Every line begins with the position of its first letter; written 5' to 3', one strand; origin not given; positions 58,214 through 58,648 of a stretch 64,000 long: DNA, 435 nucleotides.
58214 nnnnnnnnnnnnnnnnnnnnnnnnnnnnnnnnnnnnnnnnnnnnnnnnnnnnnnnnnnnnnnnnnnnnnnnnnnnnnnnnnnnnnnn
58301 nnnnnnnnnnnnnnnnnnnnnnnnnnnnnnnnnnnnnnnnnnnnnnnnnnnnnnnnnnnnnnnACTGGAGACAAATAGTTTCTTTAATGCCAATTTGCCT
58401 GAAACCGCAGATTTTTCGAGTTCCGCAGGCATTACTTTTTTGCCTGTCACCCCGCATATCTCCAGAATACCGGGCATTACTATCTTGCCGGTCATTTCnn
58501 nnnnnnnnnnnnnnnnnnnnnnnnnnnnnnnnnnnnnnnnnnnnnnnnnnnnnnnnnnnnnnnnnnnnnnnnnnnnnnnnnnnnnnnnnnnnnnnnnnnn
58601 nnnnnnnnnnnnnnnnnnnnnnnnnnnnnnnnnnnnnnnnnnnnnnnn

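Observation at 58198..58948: Novel tandem SGK repeat domain in the C-terminal extension of the SNF2 helicase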

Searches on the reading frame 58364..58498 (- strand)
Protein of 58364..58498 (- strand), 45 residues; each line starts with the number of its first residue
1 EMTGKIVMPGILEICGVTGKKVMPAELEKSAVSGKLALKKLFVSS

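Call 38: find_homologous_proteins(query=A2, max_evalue=0.01)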
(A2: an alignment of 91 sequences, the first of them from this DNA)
Query A2 (91 sequences) (45 aa, profile of the alignment): 4 proteins with E <= 0.01 among 57 candidates.
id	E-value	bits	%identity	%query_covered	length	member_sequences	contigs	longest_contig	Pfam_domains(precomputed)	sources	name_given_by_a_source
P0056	2.0e-24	103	40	78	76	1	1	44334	-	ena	-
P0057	3.4e-21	92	67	33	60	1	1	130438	-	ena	-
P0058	8.0e-15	72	43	78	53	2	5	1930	-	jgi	jgi:hypothetical protein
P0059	2.7e-7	48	41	84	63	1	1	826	-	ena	-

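Call 49: search_protein_representatives(alignment_id=A2)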
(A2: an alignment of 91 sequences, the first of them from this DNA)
Query: 91 sequences, 45 profile positions. Proteins with E-value up to 0.001 (for the whole library): 592; up to 1e-10: 356; up to 1e-30: 192. The best 150 are listed.
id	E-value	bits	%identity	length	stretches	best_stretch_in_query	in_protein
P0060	1.2e-171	572.3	-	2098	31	1-45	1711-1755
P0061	1.1e-158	530.9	-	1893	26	1-42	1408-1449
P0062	3.7e-138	465.2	-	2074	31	1-45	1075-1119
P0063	6.5e-136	458.0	-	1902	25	1-45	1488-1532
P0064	1.7e-135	456.6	-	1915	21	1-42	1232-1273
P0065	2.0e-134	453.2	-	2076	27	10-45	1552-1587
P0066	8.6e-124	419.2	-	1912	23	1-45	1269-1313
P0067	1.3e-122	415.4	-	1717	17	2-45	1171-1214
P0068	5.6e-122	413.4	-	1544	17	1-45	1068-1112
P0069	3.4e-121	410.9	-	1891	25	1-45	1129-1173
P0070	4.7e-121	410.4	-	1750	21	1-45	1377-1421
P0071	3.5e-120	407.6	-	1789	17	1-45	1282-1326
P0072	3.8e-119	404.3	-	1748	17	1-45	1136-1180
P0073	1.3e-117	399.4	-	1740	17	3-45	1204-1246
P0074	1.5e-117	399.2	-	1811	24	1-45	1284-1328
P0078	2.7e-111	379.2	-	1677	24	2-45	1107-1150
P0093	1.8e-89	309.3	-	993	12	1-44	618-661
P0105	8.6e-81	281.5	-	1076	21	6-45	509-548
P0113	1.5e-74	261.6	-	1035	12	1-36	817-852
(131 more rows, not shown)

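Call 62: search_protein_families(library=pfam, proteins=[P0060], max_evalue=0.001)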
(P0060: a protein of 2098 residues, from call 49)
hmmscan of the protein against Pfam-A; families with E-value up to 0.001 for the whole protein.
P0060 (2098 aa): 4 families
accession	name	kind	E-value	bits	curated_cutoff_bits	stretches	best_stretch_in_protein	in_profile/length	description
PF00176.29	SNF2-rel_dom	-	1.2e-24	87.4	24.9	1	85-355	20-287/290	SNF2-related domain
PF00271.37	Helicase_C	-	2.6e-18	66.7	23.5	1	378-490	2-108/110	Helicase conserved C-terminal domain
PF04851.21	ResIII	-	1.3e-12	48.4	22.5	1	75-224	12-163/164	Type III restriction enzyme, res subunit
PF00270.35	DEAD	-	1.7e-09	38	26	1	90-226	22-163/167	DEAD/DEAH box helicase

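Call 70: search_protein_families(library=pfam, proteins=[P0113, P0068, P0062, P0105, P0093], max_evalue=5)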
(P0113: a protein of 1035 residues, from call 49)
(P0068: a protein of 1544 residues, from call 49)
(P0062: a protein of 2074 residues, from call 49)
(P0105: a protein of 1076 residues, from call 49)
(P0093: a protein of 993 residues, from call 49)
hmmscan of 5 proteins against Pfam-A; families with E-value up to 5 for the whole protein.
P0113 (1035 aa): 9 families
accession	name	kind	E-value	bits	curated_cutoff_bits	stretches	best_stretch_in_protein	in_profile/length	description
PF01636.29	APH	-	5.9e-05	23.4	23.2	1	70-180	92-195/239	Phosphotransferase enzyme family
PF01163.29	RIO1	-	0.00036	20.6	22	1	114-179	83-148/187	RIO domain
PF17667.7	Pkinase_fungal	-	0.0023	17.2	24.1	1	124-180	275-337/387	Fungal protein kinase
PF19974.5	TCAD9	-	0.012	15.2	40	1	141-180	284-322/429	Ternary complex associated domain 9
PF12660.12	zf-TFIIIC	-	0.11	13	23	1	610-663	15-69/98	Putative zinc-finger of transcription factor IIIC complex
PF09866.14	DUF2093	-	0.11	12.3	25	0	541-557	6-22/42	Uncharacterized protein conserved in bacteria (DUF2093)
PF09036.15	Bcr-Abl_Oligo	-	0.17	12.3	23.1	1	120-154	15-49/73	Bcr-Abl oncoprotein oligomerisation domain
PF03109.22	ABC1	-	0.17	11.4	22.9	1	114-183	145-214/244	ABC1 atypical kinase-like domain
PF06176.17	WaaY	-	0.38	10.8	20.3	1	138-182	137-181/229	Lipopolysaccharide core biosynthesis protein (WaaY)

P0068 (1544 aa): 8 families
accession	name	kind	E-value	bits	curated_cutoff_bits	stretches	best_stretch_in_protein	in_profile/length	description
PF00176.29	SNF2-rel_dom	-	1.4e-19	70.7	24.9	1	47-274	18-240/290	SNF2-related domain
PF00271.37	Helicase_C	-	6.3e-14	52.6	23.5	1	343-461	2-110/110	Helicase conserved C-terminal domain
PF04851.21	ResIII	-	8.2e-10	39.3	22.5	1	48-191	25-162/164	Type III restriction enzyme, res subunit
PF00270.35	DEAD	-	1.4e-09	38.4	26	1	51-193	19-162/167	DEAD/DEAH box helicase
PF09866.14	DUF2093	-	0.01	15.7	25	1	1066-1079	9-22/42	Uncharacterized protein conserved in bacteria (DUF2093)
PF13872.12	AAA_34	-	0.027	13.8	27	1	147-181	178-213/306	P-loop containing NTP hydrolase pore-1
PF19276.4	HD_assoc_2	-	0.044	13.7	23.1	1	327-375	154-202/222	HD associated region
PF25181.1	Phage_Bbp19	-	0.58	10.5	25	1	919-963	8-52/61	Bbp19-like phage protein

P0062 (2074 aa): 6 families
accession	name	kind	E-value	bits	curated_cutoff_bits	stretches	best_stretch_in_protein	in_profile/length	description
PF00176.29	SNF2-rel_dom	-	5e-24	85.3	24.9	1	76-311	20-251/290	SNF2-related domain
PF00271.37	Helicase_C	-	2.9e-15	56.9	23.5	1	377-484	8-109/110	Helicase conserved C-terminal domain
PF04851.21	ResIII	-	4.9e-10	40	22.5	1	77-215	27-162/164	Type III restriction enzyme, res subunit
PF00270.35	DEAD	-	2.1e-09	37.8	26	1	78-215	19-160/167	DEAD/DEAH box helicase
PF19276.4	HD_assoc_2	-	0.11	12.4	23.1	1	359-402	158-201/222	HD associated region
PF11887.13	Mce4_CUP1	-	0.2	11.7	32.6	1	509-592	24-107/222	Cholesterol uptake porter CUP1 of Mce4, putative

P0105 (1076 aa): 1 family
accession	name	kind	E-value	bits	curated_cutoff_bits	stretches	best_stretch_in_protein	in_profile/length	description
PF21834.1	DUF6894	-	0.093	13.3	24.1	0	484-511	37-64/69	Domain of unknown function (DUF6894)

P0093 (993 aa): 2 families
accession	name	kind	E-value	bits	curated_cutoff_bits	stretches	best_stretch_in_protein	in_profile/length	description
PF23145.1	Zf_2nd_IFT121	-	0.014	15.5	25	0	856-873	2-20/45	IFT121, second zinc finger domain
PF23752.1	Beta-prop_WDR11_2nd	-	0.13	11.3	26.5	1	885-930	26-70/395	WDR11 second beta-propeller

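Call 84: search_solved_structures(query=A2, max_evalue=10, show_alignments=3)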
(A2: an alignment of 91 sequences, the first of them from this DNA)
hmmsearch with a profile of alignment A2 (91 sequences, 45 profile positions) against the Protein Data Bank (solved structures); distinct sequences matched with E-value up to 10: 7.
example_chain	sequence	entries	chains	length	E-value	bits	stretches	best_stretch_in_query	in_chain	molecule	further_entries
6g6o_A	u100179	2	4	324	0.0013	21.6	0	2-18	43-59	Ika8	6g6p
6g6q_A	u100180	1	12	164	0.087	15.8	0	2-18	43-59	Ika4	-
5ol2_A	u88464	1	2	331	0.59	13.1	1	18-34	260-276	Electron transfer flavoprotein large subunit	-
3akz_B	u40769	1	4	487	1.1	12.3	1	14-29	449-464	Glutamyl-tRNA synthetase 2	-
3afh_A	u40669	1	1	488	1.1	12.3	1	14-29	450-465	Glutamyl-tRNA synthetase 2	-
3al0_C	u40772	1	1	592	1.4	11.9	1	14-29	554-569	Glutamyl-tRNA(Gln) amidotransferase subunit C,Linker,Glutamate--tRNA ligase 2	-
5xg5_A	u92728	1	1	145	2.3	11.2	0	17-24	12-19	MITSUBA-1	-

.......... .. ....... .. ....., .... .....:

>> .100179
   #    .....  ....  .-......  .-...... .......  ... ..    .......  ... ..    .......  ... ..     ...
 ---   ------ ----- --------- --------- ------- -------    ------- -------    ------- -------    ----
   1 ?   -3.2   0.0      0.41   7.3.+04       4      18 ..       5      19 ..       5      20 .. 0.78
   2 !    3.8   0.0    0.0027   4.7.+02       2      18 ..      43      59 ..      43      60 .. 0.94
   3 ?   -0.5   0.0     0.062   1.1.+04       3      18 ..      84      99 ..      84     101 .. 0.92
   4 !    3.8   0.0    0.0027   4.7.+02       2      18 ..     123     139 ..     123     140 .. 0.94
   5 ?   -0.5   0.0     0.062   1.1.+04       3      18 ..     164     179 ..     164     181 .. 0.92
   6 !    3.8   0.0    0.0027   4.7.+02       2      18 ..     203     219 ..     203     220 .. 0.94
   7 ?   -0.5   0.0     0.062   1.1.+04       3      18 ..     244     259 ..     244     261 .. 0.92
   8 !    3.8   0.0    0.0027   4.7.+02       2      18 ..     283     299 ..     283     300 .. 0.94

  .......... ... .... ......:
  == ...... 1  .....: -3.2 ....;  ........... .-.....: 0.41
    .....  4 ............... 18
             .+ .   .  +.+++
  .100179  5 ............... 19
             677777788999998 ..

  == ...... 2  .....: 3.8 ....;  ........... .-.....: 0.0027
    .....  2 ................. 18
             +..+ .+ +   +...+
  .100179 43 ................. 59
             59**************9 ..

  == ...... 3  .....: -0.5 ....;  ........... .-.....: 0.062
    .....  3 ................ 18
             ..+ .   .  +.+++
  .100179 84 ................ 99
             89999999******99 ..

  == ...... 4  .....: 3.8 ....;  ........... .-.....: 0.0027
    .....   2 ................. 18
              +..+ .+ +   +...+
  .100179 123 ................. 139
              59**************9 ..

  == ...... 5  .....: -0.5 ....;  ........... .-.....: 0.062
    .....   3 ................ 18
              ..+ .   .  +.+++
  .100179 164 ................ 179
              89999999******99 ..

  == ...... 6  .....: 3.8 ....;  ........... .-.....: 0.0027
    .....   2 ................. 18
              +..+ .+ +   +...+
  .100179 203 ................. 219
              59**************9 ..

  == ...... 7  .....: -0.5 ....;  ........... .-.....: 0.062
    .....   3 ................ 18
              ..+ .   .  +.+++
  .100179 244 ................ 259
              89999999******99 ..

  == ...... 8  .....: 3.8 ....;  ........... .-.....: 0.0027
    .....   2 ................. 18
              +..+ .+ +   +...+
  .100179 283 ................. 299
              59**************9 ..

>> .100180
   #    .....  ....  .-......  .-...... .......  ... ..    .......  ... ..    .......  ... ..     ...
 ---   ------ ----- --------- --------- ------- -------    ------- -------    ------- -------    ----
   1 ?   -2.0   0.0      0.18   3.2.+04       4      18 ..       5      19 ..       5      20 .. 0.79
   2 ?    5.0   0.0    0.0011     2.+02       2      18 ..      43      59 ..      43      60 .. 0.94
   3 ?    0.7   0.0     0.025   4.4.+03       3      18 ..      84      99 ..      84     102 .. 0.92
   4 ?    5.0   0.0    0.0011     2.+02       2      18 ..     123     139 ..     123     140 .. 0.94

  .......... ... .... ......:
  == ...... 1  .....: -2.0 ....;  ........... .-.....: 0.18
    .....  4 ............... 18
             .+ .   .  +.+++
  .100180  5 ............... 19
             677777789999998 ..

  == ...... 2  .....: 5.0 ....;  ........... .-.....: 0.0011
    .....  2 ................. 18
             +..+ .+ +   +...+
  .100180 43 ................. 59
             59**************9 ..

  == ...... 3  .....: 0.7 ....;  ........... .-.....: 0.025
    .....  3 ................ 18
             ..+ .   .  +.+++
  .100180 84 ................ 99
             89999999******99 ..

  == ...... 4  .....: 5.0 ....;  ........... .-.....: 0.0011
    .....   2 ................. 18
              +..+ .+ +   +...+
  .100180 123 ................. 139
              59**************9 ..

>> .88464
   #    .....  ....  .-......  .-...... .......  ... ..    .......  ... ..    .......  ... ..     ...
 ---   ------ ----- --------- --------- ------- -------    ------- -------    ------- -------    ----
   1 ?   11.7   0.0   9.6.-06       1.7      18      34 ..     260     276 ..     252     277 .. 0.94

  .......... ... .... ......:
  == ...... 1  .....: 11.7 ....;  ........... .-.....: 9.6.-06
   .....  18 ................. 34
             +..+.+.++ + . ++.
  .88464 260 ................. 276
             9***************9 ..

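Call 89: find_encoding_contigs(protein=P0113, flank=8000, max_places=2)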
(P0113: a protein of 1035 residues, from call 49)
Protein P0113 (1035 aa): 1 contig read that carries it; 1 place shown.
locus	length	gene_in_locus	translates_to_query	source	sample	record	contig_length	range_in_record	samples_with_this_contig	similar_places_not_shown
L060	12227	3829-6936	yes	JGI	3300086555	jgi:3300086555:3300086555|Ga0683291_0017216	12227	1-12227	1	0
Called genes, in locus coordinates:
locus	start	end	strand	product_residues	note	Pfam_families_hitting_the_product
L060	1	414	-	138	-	?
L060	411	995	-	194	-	PF04542:Sigma70_r2 (weak), PF04545:Sigma70_r4, PF08281:Sigma70_r4_2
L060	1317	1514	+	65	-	-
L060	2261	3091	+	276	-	-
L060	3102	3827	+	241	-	-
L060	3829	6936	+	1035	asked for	-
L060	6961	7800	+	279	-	-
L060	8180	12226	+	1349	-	?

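Call 91: search_protein_families(library=pfam, proteins=[L060:2261-3088:+, L060:3102-3824:+, L060:6961-7797:+, L060:8180-12226:+], max_evalue=0.01)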
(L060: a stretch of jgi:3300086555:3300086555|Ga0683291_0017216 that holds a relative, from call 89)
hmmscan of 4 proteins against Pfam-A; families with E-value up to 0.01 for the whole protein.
L060:2261-3088:+ (276 aa): 2 families
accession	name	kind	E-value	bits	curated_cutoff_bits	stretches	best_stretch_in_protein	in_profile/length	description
PF00092.34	VWA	-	0.00013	22.7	23.8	0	15-74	2-48/174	von Willebrand factor type A domain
PF13519.12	VWA_2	-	0.0019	19.2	27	0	15-73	1-47/107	von Willebrand factor type A domain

L060:3102-3824:+ (241 aa): 1 family
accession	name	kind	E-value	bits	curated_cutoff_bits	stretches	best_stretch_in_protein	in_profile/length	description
PF13672.11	PP2C_2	-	8.7e-06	25.9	24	1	26-148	12-141/209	Protein phosphatase 2C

L060:6961-7797:+ (279 aa): 1 family
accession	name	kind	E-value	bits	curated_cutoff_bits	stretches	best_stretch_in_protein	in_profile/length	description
PF05478.16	Prominin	-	0.00016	20.4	34.3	1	13-235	229-452/799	Prominin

L060:8180-12226:+ (1349 aa): 4 families
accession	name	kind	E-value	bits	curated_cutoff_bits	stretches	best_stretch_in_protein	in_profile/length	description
PF00176.29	SNF2-rel_dom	-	5.5e-31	108.2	24.9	1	68-317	11-262/290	SNF2-related domain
PF00271.37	Helicase_C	-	2e-18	67.1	23.5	1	376-481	7-109/110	Helicase conserved C-terminal domain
PF04851.21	ResIII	-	1.6e-12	48.1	22.5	1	75-213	26-162/164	Type III restriction enzyme, res subunit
PF00270.35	DEAD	-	3e-12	47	26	1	76-214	18-161/167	DEAD/DEAH box helicase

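Call 93: find_related_loci(query=P0113, collection=metagenome_contigs, flank=10000)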
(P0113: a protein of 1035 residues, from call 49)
Query P0113 (1035 aa) in metagenome_contigs; peptide patterns used: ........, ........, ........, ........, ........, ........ (x = any residue, [..] = any of these).
36 stretches matched a pattern, but none encodes a relative of the query by tblastn (E <= 1e-3).

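Call 102: find_encoding_contigs(protein=P0060, flank=9000, max_places=2)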
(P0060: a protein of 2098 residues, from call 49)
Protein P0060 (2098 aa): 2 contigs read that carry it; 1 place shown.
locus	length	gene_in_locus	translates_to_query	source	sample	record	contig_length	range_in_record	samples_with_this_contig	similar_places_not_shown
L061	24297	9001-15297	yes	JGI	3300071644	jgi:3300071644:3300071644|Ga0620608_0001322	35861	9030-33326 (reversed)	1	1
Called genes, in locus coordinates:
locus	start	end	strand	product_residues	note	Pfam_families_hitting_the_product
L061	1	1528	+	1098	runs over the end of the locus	PF00176:SNF2-rel_dom, PF00271:Helicase_C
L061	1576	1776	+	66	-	-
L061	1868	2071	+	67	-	-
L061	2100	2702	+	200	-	-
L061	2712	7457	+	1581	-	PF07669:Eco57I, PF20473:MmeI_Mtase, PF20466:MmeI_TRD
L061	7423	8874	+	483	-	PF08808:RES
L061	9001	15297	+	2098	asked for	PF04851:ResIII, PF00176:SNF2-rel_dom, PF00270:DEAD, PF00271:Helicase_C, PF26196:Ig_SMCHD1_4th (faint)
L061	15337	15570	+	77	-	-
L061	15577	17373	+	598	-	PF03235:GmrSD_N, PF07510:GmrSD_C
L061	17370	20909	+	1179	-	PF00271:Helicase_C (weak)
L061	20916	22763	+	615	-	PF09369:MZB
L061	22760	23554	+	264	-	PF13091:PLDc_2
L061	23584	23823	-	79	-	PF12728:HTH_17 (weak)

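Call 103: find_encoding_contigs(protein=P0078, flank=9000, max_places=2)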
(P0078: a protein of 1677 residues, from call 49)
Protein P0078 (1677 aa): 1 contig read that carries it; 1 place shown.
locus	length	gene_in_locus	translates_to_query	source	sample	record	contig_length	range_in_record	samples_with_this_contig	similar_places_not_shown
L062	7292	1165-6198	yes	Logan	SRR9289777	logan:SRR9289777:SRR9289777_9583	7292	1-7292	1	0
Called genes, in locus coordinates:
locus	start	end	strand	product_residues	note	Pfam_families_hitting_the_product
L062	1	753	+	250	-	?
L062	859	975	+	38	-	-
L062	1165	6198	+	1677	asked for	PF00176:SNF2-rel_dom, PF00270:DEAD, PF04851:ResIII, PF00271:Helicase_C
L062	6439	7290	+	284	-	?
